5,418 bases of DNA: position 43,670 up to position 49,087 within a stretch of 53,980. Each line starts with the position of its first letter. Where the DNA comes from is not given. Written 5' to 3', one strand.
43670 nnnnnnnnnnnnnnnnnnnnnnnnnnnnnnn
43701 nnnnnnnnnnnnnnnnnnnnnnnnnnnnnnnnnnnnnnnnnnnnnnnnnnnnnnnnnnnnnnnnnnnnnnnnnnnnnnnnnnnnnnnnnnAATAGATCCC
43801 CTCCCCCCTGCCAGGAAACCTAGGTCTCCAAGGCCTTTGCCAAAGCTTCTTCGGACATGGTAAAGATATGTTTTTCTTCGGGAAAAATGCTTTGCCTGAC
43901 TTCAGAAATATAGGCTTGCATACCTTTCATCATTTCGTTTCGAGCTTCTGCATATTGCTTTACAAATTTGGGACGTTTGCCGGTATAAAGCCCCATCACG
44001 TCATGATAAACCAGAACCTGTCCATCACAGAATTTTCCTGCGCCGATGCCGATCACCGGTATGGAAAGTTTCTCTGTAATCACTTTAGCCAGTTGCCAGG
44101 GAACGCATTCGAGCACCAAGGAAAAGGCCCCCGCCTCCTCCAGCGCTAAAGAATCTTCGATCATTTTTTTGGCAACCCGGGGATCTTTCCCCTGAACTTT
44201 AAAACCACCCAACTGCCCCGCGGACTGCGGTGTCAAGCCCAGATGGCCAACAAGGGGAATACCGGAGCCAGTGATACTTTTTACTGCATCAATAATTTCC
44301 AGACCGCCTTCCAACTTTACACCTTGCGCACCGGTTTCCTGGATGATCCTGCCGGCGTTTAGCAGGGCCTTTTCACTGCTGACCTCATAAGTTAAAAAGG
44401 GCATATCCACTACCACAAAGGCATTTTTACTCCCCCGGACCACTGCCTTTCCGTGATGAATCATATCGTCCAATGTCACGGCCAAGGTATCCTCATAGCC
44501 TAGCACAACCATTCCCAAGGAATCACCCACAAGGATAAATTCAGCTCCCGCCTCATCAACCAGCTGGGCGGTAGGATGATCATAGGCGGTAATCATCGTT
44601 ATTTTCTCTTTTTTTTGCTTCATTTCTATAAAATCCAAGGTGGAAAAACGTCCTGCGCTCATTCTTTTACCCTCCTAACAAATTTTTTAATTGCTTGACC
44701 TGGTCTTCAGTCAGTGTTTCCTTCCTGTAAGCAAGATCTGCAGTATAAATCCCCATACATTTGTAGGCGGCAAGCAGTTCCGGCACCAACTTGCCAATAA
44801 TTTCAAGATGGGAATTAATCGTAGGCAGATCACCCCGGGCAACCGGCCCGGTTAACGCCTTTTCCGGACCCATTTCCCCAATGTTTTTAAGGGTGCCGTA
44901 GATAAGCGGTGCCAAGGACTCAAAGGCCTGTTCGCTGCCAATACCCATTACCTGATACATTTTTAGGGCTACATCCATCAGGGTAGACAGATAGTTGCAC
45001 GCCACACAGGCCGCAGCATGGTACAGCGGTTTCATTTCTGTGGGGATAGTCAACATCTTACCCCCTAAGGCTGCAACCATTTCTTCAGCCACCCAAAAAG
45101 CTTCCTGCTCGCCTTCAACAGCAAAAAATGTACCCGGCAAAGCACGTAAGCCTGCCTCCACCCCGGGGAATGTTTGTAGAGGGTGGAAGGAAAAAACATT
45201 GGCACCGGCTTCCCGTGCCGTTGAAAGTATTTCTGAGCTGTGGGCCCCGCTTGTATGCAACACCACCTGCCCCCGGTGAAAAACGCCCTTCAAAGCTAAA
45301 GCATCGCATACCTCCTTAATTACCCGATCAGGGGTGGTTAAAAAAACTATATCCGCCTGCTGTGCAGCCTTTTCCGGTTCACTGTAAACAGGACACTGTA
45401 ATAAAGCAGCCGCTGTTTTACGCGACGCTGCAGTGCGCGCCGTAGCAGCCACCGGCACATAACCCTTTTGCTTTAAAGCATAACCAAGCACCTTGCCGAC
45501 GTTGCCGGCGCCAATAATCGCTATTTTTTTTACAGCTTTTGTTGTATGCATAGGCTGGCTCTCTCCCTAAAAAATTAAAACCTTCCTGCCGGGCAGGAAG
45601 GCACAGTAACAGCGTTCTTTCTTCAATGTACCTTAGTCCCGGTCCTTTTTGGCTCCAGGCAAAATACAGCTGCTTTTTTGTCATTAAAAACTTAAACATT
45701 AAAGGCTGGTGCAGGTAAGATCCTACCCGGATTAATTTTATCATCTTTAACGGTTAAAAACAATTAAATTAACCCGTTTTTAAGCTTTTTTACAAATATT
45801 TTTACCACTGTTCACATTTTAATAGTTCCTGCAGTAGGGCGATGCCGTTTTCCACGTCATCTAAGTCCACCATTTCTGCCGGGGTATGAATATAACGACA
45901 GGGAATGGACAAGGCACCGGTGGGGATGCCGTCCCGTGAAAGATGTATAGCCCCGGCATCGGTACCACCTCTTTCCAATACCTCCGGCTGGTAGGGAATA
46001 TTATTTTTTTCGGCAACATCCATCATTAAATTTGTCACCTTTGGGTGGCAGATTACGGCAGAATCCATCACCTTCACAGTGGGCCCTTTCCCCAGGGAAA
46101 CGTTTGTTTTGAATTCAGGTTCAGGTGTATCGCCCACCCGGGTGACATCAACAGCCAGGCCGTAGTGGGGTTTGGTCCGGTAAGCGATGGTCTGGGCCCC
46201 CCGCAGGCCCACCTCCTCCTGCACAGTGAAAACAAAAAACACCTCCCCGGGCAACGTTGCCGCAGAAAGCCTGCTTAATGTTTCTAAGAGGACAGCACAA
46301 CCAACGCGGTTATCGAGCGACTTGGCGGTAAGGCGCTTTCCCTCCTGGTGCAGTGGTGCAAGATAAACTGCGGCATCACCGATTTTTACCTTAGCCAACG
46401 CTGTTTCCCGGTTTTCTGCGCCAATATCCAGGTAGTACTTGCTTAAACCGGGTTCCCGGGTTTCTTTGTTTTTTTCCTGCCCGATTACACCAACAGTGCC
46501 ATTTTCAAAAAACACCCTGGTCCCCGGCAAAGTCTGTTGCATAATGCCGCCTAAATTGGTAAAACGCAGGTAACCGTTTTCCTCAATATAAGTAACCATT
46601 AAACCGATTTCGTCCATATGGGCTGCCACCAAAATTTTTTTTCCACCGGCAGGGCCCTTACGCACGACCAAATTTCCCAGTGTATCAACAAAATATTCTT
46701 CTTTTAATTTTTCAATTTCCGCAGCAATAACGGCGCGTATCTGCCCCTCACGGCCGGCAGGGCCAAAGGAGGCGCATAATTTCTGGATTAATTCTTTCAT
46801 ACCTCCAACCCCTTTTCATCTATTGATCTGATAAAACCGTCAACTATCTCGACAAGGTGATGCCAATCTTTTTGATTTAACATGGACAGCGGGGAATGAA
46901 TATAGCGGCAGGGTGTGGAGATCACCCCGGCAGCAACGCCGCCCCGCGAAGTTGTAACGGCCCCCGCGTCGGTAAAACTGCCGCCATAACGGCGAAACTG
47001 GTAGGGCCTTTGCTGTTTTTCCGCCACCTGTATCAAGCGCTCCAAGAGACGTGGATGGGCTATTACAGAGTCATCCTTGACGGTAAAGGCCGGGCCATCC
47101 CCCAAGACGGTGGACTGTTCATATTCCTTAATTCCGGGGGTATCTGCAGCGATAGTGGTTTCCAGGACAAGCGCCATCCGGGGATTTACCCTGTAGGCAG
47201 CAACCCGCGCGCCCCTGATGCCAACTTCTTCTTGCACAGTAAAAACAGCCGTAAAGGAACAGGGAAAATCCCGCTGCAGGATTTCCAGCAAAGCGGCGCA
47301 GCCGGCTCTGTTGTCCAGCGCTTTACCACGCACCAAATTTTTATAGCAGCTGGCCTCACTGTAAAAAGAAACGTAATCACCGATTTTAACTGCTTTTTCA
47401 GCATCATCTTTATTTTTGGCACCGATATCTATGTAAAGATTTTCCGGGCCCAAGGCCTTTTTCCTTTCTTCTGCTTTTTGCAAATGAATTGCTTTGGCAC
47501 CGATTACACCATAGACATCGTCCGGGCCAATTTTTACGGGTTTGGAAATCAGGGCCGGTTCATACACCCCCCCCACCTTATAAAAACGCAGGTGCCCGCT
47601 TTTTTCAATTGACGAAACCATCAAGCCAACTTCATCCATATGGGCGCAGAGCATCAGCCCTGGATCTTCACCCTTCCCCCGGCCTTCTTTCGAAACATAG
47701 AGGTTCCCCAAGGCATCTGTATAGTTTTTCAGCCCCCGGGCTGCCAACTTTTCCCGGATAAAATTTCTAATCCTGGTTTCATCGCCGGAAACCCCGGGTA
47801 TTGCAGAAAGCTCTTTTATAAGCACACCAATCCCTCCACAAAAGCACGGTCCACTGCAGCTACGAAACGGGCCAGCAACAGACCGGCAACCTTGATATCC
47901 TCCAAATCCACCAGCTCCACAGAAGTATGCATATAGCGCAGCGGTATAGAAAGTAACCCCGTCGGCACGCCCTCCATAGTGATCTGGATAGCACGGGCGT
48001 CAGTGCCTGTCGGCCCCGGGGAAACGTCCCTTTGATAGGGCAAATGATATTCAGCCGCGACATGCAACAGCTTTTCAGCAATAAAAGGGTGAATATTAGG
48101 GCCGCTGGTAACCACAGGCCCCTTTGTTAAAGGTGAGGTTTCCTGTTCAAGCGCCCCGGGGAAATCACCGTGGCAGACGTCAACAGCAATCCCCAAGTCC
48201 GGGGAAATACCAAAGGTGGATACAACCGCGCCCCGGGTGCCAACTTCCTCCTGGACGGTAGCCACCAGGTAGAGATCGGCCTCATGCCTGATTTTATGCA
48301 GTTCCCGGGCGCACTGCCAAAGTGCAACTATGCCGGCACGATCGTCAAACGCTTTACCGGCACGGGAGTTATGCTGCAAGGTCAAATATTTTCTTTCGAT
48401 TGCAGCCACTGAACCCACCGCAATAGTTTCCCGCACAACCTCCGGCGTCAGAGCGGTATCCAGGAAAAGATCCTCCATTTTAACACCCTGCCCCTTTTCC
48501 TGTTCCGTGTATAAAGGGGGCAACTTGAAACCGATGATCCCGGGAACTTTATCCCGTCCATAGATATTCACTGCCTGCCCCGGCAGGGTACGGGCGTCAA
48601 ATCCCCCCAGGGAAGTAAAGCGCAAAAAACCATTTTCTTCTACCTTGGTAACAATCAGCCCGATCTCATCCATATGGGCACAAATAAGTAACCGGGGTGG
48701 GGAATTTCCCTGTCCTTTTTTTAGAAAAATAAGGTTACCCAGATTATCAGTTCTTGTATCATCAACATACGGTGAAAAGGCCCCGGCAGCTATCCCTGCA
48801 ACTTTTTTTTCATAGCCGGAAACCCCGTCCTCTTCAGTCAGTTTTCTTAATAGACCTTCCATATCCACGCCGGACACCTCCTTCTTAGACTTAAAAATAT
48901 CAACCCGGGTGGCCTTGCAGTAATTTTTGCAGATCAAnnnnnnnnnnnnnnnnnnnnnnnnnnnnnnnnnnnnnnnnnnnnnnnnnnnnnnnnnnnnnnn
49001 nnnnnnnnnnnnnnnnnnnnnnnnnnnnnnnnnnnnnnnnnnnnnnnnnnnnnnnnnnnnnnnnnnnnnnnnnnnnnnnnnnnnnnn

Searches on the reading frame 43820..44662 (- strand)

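Call 63: search_protein_families(library=pfam, proteins=[window:43820-44662:-], max_evalue=0.000001)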
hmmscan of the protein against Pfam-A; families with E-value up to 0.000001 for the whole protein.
window:43820-44662:- (280 aa): 1 family
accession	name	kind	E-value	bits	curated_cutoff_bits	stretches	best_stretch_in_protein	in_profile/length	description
PF02548.21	Pantoate_transf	-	9.9e-114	379.6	28.7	1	7-263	3-259/259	Ketopantoate hydroxymethyltransferase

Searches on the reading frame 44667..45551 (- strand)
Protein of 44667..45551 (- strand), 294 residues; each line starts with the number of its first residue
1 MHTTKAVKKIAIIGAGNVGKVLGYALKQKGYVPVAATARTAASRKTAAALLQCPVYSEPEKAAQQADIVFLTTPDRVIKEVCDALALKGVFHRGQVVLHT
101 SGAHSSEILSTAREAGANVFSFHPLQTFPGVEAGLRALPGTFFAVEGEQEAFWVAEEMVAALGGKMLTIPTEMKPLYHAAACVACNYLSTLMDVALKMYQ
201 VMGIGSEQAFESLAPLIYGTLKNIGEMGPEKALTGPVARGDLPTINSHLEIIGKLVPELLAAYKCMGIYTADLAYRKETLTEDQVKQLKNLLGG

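Call 63: search_protein_families(library=pfam, proteins=[window:44667-45551:-], max_evalue=0.000001)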
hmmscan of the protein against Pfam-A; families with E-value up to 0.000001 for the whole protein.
window:44667-45551:- (294 aa): 5 families
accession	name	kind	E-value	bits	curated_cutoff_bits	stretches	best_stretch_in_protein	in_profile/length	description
PF10728.14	DUF2520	-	2e-37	128.2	25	1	142-267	2-122/125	Domain of unknown function (DUF2520)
PF10727.15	Rossmann-like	-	7.9e-19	68.2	23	1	6-124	13-131/131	Rossmann-like domain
PF03807.23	F420_oxidored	-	1.6e-10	41.9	21.6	1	9-88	1-84/94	NADP oxidoreductase coenzyme F420-dependent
PF07991.19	KARI_N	-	1e-07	32.1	20.6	1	8-102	5-96/165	Acetohydroxy acid isomeroreductase, NADPH-binding domain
PF03446.21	NAD_binding_2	-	6.8e-07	29.9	21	0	9-165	1-155/161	NAD binding domain of 6-phosphogluconate dehydrogenase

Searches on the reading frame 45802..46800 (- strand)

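Call 63: search_protein_families(library=pfam, proteins=[window:45802-46800:-], max_evalue=0.000001)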
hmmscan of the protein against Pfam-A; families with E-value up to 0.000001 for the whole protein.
window:45802-46800:- (332 aa): 3 families
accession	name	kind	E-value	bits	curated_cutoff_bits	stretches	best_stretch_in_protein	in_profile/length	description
PF05343.19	Peptidase_M42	-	2.7e-90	302.8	23.2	1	42-322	1-292/292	M42 glutamyl aminopeptidase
PF01546.33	Peptidase_M20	-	1.1e-13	52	24.6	1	161-327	33-204/206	Peptidase family M20/M25/M40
PF04389.22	Peptidase_M28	-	3.1e-07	30.7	21.3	0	163-224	32-97/193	Peptidase family M28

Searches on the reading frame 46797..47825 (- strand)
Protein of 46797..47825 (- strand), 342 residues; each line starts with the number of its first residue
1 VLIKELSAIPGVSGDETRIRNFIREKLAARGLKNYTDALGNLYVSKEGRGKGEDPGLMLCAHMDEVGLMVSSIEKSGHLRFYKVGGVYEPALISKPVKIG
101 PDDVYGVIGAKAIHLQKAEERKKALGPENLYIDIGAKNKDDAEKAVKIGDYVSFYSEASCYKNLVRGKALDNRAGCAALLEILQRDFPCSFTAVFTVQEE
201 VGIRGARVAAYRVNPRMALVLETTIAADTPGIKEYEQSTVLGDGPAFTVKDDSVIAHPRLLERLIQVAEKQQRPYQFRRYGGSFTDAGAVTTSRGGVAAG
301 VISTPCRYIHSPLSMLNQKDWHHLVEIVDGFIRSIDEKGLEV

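Call 63: search_protein_families(library=pfam, proteins=[window:46797-47825:-], max_evalue=0.000001)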
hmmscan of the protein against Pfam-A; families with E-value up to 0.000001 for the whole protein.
window:46797-47825:- (342 aa): 1 family
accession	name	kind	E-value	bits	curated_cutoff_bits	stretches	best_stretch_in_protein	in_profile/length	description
PF05343.19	Peptidase_M42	-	2.2e-90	303.1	23.2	1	40-326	1-291/292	M42 glutamyl aminopeptidase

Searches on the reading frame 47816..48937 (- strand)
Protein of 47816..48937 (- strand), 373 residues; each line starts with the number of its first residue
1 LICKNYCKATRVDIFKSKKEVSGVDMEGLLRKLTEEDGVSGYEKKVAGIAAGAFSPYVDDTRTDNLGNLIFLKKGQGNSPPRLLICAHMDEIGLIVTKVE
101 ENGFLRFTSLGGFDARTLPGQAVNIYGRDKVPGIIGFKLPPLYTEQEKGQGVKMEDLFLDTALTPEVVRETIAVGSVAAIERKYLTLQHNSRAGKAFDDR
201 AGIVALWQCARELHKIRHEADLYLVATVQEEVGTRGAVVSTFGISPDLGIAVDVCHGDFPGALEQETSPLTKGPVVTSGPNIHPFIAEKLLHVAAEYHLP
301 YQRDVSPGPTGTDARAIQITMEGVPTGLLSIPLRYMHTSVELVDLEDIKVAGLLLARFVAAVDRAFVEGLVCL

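Call 63: search_protein_families(library=pfam, proteins=[window:47816-48937:-], max_evalue=0.000001)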
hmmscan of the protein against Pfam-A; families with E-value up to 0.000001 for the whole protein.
window:47816-48937:- (373 aa): 2 families
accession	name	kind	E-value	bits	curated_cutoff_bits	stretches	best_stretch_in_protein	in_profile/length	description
PF05343.19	Peptidase_M42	-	3.8e-81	272.8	23.2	1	67-351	1-289/292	M42 glutamyl aminopeptidase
PF01546.33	Peptidase_M20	-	9e-07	29.4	24.6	0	196-359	33-204/206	Peptidase family M20/M25/M40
